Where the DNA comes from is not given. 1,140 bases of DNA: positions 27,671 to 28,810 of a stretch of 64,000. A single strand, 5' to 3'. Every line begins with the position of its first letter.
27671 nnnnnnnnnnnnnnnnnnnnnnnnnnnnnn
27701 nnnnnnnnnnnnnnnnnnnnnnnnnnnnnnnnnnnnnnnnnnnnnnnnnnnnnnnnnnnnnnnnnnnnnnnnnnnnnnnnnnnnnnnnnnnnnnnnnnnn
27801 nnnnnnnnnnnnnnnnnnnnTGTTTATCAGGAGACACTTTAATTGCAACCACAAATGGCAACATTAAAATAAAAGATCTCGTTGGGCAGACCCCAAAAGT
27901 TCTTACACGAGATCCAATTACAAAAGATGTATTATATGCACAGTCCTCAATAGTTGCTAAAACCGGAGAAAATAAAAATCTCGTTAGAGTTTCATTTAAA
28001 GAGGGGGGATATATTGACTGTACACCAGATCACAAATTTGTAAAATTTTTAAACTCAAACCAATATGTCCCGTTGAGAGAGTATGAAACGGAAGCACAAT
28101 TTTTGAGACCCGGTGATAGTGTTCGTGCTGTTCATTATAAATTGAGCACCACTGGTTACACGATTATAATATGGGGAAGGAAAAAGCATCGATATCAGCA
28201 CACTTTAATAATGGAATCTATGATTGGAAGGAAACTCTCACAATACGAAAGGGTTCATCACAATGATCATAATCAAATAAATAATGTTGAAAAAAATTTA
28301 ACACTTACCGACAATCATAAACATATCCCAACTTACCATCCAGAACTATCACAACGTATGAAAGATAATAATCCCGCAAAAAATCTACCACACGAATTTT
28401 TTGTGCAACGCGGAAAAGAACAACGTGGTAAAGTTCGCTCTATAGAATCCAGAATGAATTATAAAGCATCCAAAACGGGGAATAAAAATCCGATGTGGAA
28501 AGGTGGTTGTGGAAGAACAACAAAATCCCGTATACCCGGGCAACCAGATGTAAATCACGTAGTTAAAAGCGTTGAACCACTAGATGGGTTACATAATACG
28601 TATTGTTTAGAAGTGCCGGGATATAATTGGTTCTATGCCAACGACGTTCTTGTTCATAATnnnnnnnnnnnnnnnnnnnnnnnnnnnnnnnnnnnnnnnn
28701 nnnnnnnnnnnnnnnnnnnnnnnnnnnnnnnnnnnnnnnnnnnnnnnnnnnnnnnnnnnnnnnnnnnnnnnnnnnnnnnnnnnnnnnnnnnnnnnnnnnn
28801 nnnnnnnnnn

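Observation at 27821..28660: HNH-type intein sits inside the CxxxCxxC iron-sulfur motif of a B12-radical-SAM enzyme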

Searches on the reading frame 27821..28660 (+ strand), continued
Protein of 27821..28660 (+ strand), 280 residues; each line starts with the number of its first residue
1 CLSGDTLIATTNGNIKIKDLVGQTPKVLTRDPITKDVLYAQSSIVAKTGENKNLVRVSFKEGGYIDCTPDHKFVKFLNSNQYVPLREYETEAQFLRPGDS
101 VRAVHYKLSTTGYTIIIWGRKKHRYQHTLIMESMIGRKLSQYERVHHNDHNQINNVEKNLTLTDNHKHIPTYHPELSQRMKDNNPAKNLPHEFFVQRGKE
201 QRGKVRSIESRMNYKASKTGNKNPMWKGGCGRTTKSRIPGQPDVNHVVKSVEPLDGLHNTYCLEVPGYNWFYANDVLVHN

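Call 58: fold_search(model_id=the predicted structure, library=pdb)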
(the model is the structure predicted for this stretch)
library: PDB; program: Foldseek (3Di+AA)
matches with E <= 10: 181; with E <= 0.001: 42
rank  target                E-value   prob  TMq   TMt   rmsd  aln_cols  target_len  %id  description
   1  6frg                  9.7e-08  1.00  0.44  0.76   8.7       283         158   14  Crystal structure of G-1F mutant of Ssp DnaB Mini-Intein variant M86 (released 2019-01-30)
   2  1mi8                  5.8e-07  1.00  0.43  0.83   5.8       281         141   14  2.0 Angstrom crystal structure of a DnaB intein from Synechocystis sp. PCC 6803 (released 2003-08-19)
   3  4o1r                  6.4e-07  1.00  0.43  0.83   5.2       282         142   14  Crystal structure of NpuDnaB intein (released 2014-03-19)
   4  6frh_A                9.9e-07  1.00  0.43  0.74   6.1       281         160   14  Crystal structure of Ssp DnaB Mini-Intein variant M86 (released 2019-01-30)
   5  6frh_B                1.7e-06  1.00  0.43  0.78   6.2       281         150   13  Crystal structure of Ssp DnaB Mini-Intein variant M86 (released 2019-01-30)
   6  6fre                  2.8e-06  1.00  0.43  0.77   4.0       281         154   14  Crystal structure of G-1F/H73A mutant of Ssp DnaB Mini-Intein variant M86 (released 2019-01-30)
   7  7qsu                  3.6e-06  1.00  0.45  0.35  18.8       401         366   14  Crystal structure of homing endonuclease-associated TliVMA intein (C1A, d333-339) (released 2022-03-30)
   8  7qst                  4.3e-06  1.00  0.45  0.36  19.4       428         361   11  Crystal structure of homing endonuclease-associated PhoVMA intein (C1A) (released 2022-03-30)
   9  7qss                  8.6e-06  1.00  0.32  0.21   5.3       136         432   20  Crystal structure of homing endonuclease-associated TliVMA intein (C1A) (released 2022-03-30)
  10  1am2                  1.0e-05  1.00  0.42  0.64  15.8       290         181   13  GYRA INTEIN FROM MYCOBACTERIUM XENOPI (released 1998-06-24)
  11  1dq3                  1.2e-05  1.00  0.44  0.28  20.2       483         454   11  CRYSTAL STRUCTURE OF AN ARCHAEAL INTEIN-ENCODED HOMING ENDONUCLEASE PI-PFUI (released 2000-07-05)
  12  8ubs_A                1.3e-05  1.00  0.41  0.73   5.8       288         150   14  Crystal structure of NrdJ-1 split intein fusion (released 2024-10-09)
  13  4oz6_A                1.6e-05  1.00  0.42  0.67  14.5       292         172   14  Structure of the Branched Intermediate in Protein Splicing (released 2014-05-14)
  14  7cfv_MODEL_1_A        3.3e-05  1.00  0.42  0.83   5.3       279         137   13  Solution NMR structure of DnaX mini intein from Spirulina platensis (released 2020-12-23)
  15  2imz_A                4.1e-05  1.00  0.42  0.79   5.6       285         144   13  Crystal structure of Mtu recA intein splicing domain (released 2007-05-01)
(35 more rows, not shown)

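Call 64: list_cluster_members(proteins=[P0126, P0127, P0128, P0129, P0131, P0142, P0156, P0158, P0178, P0188])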
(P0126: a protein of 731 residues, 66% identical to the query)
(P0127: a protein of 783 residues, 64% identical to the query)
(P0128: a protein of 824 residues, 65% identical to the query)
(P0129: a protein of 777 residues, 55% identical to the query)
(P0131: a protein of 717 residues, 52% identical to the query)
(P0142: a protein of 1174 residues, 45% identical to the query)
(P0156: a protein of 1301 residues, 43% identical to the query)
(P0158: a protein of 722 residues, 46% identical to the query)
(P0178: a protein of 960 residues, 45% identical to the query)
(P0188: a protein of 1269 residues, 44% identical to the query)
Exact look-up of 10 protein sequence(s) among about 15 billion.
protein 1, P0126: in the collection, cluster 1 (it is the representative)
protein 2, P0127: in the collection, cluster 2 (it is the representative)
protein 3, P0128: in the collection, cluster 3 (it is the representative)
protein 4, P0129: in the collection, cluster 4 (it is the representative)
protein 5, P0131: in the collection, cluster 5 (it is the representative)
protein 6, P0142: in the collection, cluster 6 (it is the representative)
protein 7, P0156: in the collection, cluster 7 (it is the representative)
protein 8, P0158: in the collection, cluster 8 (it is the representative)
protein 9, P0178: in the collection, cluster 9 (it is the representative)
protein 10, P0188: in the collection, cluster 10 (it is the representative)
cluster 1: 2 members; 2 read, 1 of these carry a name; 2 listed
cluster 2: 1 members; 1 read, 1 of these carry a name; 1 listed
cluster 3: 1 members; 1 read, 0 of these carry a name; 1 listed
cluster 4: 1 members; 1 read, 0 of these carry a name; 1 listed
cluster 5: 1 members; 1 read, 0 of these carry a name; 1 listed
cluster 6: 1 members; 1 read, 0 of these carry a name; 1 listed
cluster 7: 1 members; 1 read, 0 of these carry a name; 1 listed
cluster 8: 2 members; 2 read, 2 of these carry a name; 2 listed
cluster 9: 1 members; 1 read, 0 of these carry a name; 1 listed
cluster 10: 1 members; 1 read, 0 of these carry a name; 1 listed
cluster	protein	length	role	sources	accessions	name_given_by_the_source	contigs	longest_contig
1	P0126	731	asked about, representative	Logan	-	-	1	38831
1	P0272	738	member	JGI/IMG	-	radical SAM superfamily enzyme YgiQ (UPF0313 family)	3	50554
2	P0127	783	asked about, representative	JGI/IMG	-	radical SAM superfamily enzyme YgiQ (UPF0313 family)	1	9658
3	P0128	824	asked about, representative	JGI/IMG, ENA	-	-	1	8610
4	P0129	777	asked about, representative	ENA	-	-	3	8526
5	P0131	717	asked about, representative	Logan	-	-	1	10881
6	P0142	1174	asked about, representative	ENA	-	-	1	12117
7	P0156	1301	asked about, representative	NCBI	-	-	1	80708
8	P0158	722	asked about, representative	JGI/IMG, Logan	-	radical SAM superfamily enzyme YgiQ (UPF0313 family)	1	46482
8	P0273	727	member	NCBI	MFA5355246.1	MAG: radical SAM protein [Candidatus Paceibacterota bacterium]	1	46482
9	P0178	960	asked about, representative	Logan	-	-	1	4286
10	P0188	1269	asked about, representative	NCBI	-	-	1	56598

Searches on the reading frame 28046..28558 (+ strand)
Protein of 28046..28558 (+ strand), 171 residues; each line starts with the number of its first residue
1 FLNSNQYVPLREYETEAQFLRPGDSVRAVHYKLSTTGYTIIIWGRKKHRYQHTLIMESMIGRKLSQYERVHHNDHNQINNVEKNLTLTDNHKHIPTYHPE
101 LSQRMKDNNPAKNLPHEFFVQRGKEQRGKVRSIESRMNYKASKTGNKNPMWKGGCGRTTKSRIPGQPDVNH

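Call 25: search_protein_families(library=pfam, proteins=[window:28046-28558:+], max_evalue=10)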
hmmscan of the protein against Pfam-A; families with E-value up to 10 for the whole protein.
seq(171 aa): 1 family
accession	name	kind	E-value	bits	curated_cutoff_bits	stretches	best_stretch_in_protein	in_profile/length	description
PF05913.16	MupG_C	-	0.024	15.3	24.4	1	111-147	15-51/116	6-phospho-N-acetylmuramidase, C-terminal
